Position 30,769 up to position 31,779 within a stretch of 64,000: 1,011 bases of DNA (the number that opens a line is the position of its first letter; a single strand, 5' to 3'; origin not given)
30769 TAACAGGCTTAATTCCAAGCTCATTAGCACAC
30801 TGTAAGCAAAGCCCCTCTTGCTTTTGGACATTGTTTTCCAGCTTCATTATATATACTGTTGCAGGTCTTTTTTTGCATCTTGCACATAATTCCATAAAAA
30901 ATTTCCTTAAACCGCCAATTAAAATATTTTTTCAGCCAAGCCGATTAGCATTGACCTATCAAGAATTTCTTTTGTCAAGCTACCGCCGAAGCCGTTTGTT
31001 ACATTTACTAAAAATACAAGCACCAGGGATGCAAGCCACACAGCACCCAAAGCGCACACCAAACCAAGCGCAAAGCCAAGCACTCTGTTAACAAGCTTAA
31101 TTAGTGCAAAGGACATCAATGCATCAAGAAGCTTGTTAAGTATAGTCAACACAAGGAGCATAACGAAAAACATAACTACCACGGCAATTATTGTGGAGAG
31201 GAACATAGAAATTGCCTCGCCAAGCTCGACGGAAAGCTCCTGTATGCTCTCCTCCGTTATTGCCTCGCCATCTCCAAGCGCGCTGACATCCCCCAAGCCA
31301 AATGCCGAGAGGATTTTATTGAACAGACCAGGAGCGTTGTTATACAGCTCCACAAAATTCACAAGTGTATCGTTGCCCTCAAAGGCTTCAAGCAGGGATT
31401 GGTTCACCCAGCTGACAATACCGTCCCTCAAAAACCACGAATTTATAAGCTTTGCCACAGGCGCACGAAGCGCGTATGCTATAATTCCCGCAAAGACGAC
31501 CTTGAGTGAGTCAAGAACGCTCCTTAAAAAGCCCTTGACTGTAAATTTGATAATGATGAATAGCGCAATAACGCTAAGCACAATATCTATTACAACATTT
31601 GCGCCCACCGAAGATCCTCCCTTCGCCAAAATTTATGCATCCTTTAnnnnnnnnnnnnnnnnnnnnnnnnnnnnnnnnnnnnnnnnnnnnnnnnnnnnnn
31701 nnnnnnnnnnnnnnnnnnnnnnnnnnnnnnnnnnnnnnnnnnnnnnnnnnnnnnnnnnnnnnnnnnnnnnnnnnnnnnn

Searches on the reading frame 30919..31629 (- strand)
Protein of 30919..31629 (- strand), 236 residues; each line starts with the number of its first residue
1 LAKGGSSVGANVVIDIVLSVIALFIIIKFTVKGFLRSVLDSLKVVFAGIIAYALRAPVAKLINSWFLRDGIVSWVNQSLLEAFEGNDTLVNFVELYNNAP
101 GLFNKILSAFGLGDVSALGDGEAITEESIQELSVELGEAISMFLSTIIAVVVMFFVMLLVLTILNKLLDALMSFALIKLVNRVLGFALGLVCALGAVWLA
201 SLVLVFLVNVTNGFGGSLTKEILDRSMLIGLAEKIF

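Call 72: search_protein_families(library=pfam, proteins=[window:30919-31629:-], max_evalue=0.001)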
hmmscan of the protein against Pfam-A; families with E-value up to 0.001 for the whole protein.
window:30919-31629:- (236 aa): 1 family
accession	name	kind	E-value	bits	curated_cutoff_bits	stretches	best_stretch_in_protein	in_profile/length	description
PF02674.22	Colicin_V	-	1.1e-14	55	29.3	2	141-231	55-138/144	Colicin V production protein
